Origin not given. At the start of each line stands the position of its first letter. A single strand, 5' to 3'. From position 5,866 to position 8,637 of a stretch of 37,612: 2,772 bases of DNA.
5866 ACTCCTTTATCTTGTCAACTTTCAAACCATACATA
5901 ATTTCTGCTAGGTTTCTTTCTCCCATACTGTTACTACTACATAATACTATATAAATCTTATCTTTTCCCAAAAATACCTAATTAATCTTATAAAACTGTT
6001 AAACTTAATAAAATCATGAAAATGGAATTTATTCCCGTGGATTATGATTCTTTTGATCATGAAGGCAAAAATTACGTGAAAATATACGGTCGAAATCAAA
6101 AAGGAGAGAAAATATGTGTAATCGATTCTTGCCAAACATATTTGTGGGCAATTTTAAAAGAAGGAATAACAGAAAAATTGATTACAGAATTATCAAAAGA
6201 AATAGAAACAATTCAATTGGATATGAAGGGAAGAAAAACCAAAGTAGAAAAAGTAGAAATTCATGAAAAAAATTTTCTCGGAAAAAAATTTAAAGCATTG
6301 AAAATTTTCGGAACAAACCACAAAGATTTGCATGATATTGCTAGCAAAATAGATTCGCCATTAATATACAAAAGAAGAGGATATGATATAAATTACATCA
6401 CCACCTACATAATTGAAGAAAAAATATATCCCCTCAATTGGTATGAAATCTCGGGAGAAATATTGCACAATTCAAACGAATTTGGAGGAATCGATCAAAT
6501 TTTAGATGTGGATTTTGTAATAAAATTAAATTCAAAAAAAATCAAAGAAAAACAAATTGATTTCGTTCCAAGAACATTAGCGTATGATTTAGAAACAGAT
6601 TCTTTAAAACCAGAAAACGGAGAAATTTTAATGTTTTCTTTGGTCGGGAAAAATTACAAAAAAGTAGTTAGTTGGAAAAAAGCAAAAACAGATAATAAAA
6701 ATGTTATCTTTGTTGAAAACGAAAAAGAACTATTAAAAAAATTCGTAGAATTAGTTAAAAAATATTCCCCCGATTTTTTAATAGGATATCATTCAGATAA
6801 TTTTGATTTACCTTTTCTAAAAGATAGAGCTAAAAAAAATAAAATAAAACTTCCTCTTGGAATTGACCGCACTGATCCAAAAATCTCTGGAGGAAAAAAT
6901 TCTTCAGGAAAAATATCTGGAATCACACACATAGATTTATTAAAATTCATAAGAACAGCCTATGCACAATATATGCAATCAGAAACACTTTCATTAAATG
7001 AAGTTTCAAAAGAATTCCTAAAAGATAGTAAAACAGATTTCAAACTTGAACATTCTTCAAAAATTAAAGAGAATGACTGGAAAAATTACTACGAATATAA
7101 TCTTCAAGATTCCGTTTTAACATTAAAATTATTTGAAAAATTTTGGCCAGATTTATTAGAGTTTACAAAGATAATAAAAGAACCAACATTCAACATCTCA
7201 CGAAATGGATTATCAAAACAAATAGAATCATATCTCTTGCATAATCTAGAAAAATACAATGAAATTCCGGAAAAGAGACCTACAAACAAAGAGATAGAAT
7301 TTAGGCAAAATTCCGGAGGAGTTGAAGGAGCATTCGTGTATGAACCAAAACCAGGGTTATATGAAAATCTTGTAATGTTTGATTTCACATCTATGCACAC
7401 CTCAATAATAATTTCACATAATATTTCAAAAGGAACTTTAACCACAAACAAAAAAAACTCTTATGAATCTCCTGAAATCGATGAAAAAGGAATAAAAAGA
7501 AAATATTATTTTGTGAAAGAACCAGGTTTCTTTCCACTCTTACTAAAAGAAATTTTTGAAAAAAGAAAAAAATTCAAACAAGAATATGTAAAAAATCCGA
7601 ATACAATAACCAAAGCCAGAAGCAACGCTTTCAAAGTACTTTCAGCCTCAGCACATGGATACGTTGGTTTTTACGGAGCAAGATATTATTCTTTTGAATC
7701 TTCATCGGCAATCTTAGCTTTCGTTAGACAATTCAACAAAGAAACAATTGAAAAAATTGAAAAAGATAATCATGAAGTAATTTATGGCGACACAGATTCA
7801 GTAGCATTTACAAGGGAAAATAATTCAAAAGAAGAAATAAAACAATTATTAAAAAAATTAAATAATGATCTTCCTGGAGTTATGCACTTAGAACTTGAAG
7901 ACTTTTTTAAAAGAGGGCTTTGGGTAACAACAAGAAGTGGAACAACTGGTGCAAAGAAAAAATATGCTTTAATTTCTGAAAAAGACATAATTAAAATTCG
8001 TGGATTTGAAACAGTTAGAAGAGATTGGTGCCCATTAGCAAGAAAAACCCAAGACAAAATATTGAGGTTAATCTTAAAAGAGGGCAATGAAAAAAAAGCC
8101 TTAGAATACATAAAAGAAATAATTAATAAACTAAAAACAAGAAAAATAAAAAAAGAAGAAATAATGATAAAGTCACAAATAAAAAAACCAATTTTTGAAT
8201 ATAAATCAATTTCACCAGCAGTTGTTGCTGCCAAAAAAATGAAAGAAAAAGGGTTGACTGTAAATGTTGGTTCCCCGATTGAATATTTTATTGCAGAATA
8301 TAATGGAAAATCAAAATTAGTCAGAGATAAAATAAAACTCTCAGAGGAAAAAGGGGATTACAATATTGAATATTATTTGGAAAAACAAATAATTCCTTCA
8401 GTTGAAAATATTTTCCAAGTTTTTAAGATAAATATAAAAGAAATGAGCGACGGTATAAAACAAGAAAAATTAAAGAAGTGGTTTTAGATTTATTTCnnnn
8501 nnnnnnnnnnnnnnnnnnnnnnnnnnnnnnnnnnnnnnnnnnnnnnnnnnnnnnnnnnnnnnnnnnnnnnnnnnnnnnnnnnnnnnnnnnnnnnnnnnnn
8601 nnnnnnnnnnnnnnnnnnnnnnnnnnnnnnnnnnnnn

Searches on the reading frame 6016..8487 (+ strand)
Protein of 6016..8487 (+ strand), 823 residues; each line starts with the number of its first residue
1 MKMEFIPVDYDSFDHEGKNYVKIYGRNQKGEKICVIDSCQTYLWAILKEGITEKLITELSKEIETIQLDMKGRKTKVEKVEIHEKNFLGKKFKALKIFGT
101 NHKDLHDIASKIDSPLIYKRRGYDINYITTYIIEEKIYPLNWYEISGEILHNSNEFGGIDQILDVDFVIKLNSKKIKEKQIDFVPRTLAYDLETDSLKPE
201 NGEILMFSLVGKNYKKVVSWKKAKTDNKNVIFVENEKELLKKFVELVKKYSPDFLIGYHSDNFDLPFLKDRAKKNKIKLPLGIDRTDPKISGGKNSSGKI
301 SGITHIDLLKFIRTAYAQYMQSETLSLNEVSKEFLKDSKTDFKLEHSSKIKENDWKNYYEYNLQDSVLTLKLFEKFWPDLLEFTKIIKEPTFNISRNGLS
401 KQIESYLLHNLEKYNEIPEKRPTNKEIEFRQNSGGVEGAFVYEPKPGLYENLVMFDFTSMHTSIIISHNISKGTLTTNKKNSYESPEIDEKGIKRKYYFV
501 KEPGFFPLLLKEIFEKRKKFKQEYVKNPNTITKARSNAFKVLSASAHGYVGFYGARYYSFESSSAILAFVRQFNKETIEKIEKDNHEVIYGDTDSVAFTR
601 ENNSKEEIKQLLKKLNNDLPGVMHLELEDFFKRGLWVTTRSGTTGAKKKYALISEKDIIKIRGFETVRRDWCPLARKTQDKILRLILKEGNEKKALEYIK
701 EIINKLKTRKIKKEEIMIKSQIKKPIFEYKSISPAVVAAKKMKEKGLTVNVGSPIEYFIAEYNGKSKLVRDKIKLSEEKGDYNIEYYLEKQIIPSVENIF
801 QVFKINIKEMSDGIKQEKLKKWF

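Call 107: search_protein_families(library=pfam, proteins=[window:6016-8487:+], max_evalue=0.00001)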
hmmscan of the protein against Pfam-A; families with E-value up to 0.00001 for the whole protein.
window:6016-8487:+ (823 aa): 4 families
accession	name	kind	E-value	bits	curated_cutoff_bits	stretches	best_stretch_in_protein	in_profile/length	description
PF00136.26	DNA_pol_B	-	3e-51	175.1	23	1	397-801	9-451/453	DNA polymerase family B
PF03104.25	DNA_pol_B_exo1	-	4.4e-28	98.7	23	1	119-317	2-233/242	DNA polymerase family B, exonuclease domain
PF10108.15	DNA_pol_B_exo2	-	8.5e-10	39.1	24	1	234-376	35-173/213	Predicted 3'-5' exonuclease related to the exonuclease domain of PolB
PF13482.12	RNase_H_2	-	5.5e-08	33.4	22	1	190-374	3-162/165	RNase_H superfamily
